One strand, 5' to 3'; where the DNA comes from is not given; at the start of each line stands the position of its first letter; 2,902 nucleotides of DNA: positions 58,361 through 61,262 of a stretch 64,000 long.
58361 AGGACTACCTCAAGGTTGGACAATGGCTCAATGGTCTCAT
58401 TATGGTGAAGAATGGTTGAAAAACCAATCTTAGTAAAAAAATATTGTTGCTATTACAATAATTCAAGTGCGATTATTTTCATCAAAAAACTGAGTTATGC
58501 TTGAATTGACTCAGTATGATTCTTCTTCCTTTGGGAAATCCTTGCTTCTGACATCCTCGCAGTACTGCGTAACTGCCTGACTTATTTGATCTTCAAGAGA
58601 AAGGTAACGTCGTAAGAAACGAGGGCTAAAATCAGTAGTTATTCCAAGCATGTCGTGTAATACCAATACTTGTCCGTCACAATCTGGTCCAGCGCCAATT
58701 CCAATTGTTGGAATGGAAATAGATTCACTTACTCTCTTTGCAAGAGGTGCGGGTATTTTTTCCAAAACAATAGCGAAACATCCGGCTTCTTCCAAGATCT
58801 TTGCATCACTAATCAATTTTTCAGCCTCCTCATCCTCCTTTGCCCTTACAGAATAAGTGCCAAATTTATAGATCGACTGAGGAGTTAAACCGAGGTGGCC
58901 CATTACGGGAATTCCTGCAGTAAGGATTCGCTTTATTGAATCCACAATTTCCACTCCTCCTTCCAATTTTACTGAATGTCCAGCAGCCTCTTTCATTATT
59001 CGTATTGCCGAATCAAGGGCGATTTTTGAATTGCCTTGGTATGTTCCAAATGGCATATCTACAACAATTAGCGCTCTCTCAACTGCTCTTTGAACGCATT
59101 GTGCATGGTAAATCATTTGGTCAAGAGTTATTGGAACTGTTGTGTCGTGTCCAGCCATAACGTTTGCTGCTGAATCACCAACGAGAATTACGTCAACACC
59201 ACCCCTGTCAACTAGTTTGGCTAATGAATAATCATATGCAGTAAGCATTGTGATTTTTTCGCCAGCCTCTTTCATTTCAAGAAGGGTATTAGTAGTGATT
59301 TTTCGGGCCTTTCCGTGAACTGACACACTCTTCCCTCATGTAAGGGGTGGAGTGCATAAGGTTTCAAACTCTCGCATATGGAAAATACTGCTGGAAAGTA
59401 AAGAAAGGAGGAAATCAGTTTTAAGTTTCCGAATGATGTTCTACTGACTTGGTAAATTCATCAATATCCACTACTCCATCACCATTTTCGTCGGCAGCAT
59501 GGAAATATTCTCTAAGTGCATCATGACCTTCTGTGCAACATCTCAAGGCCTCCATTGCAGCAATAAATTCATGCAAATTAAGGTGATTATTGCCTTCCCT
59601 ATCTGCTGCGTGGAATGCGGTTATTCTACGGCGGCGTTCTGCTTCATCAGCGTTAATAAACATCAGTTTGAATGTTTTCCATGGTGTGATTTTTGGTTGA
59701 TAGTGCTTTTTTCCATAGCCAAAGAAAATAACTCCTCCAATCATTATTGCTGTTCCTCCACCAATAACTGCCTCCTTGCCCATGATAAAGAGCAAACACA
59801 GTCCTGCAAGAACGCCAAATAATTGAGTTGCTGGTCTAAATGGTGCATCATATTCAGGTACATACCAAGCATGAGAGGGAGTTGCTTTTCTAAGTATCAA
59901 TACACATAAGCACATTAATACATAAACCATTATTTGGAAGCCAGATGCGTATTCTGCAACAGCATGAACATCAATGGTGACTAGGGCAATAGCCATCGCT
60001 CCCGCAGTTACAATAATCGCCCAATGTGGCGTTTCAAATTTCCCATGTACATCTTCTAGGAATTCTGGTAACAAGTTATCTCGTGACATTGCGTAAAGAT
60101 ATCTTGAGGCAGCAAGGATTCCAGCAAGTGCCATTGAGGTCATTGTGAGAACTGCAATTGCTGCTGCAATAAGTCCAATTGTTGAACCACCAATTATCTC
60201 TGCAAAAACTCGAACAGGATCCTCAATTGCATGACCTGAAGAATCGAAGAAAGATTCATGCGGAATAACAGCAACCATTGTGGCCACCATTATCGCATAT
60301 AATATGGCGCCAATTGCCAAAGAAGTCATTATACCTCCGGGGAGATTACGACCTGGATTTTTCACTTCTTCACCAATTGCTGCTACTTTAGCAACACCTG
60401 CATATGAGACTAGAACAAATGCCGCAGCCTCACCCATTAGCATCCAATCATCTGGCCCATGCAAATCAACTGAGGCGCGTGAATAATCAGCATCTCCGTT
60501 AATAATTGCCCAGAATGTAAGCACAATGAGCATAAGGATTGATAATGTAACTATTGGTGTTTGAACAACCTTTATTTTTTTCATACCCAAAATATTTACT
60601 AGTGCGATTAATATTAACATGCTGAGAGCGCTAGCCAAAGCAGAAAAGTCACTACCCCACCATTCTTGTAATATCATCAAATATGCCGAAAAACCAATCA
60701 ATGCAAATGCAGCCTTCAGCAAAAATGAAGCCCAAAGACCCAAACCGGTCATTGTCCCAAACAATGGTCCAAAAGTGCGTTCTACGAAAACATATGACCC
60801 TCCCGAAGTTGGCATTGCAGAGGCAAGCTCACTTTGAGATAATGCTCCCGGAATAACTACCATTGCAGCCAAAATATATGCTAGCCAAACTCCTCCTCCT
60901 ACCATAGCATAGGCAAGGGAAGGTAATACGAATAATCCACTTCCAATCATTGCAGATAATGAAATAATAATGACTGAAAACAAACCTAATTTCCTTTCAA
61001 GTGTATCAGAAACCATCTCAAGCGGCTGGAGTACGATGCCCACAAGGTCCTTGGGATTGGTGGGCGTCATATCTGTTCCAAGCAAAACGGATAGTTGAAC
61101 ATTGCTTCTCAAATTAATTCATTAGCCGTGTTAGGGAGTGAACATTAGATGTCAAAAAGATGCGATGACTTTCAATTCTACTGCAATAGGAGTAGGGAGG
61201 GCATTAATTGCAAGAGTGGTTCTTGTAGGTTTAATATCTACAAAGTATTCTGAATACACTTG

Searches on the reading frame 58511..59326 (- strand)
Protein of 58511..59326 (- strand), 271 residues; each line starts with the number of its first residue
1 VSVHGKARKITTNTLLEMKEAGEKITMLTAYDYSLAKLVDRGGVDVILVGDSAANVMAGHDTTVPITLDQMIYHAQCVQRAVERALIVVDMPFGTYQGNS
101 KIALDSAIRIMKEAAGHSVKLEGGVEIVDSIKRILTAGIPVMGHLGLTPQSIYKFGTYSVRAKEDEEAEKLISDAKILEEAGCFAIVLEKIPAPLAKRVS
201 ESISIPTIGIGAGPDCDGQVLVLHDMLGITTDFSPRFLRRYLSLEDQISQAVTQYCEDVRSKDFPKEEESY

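Call 56: search_protein_families(library=ncbifam, proteins=[window:58511-59326:-], max_evalue=0.00001)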
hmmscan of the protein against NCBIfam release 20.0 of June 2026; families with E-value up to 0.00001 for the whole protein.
window:58511-59326:- (271 aa): 2 families
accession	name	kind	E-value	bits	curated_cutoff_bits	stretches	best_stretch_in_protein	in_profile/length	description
NF001452.0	PRK00311.1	subfamily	1.3e-117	391.9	272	1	8-271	3-266/267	3-methyl-2-oxobutanoate hydroxymethyltransferase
TIGR00222.1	panB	equivalog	1e-102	343.2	207.55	1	9-271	2-263/264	3-methyl-2-oxobutanoate hydroxymethyltransferase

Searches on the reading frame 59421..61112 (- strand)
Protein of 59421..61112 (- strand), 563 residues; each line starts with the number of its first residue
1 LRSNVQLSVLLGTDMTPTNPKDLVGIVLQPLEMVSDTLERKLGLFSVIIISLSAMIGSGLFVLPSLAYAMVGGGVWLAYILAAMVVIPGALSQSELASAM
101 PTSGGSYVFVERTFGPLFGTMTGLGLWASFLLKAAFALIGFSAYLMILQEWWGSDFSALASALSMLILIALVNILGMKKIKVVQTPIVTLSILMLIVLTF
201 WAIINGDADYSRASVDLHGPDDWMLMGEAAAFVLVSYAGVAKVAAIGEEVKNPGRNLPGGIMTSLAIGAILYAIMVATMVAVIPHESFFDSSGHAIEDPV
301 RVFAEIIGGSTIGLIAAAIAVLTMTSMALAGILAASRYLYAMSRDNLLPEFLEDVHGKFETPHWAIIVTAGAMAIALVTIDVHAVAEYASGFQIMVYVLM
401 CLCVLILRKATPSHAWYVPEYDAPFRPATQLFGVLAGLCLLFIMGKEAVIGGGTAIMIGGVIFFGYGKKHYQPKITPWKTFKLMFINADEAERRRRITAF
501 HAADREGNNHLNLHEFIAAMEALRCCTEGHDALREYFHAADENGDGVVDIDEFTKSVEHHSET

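Call 18: search_protein_families(library=pfam, proteins=[window:59421-61112:-], max_evalue=0.001)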
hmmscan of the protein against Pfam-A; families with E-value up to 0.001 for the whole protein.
window:59421-61112:- (563 aa): 7 families
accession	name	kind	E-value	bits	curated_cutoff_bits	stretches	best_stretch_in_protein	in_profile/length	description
PF13520.12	AA_permease_2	-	1.6e-49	169.4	27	1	42-444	1-401/427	Amino acid permease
PF00324.27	AA_permease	-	1.3e-38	133.3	24.6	1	47-447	2-423/470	Amino acid permease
PF00036.39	EF-hand_1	-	7.7e-09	34.9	25.4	1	533-555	2-24/29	EF hand domain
PF13405.12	EF-hand_6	-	2.4e-08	33.4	25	0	533-555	2-24/30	EF-hand domain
PF13499.12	EF-hand_7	-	3.5e-07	30.9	30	1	498-555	6-64/67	EF-hand domain pair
PF13202.12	EF-hand_5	-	2e-05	24.3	25.9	1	533-554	1-22/25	EF hand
PF13833.12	EF-hand_8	-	3.7e-05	23.8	28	0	499-522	30-53/54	EF-hand domain pair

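Call 56: search_protein_families(library=ncbifam, proteins=[window:59421-61112:-], max_evalue=0.00001)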
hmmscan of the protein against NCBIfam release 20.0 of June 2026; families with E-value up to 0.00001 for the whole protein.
window:59421-61112:- (563 aa): 23 families
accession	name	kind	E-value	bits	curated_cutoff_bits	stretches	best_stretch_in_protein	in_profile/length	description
TIGR00909.1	2A0306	subfamily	3.7e-63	213.9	556.8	1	38-466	1-429/429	amino acid transporter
NF053761.1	BrChAATpBcaP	equivalog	7.5e-53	180.2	690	1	35-471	17-456/460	branched-chain amino acid transporter BcaP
TIGR00911.1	2A0308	subfamily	5.5e-33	114.2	701.8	1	35-426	41-428/505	L-type amino acid transporter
TIGR00906.1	2A0303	subfamily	3.6e-31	108.2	681.7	1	36-410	27-429/602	cationic amino acid transport permease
NF008245.0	PRK11021.1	equivalog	3.1e-25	89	284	1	37-404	3-363/419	L-methionine/branched-chain amino acid transporter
TIGR00908.1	2A0305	equivalog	3.1e-24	85.7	381.75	1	37-441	4-402/442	ethanolamine permease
NF008466.1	PRK11357.1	equivalog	1.6e-23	83.4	800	1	33-388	1-357/446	fructoselysine/psicoselysine transporter FrlA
NF007929.0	PRK10644.1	equivalog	7e-20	71.1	574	1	35-406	3-374/445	arginine/agmatine antiporter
TIGR00913.1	2A0310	subfamily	5.2e-18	65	578.7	1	46-444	8-429/480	amino acid permease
TIGR00907.1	2A0304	subfamily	4.3e-15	55.6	598.3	1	37-417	9-416/482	amino acid permease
TIGR04298.1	his_histam_anti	equivalog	2.1e-14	53.6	750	1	41-401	1-356/429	histidine-histamine antiporter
NF008484.0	PRK11387.1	equivalog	6.8e-14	51.7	716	1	36-445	10-427/471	S-methylmethionine permease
TIGR01773.1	GABAperm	equivalog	3.3e-13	49.2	678.1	1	45-379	17-351/452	GABA permease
NF008016.0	PRK10746.1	equivalog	8.4e-13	48.2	799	1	37-373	7-343/461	amino acid permease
NF047867.1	AA_transp_ThrP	exception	1e-12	47.8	850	1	36-373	6-343/461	bifunctional threonine/serine APC transporter ThrP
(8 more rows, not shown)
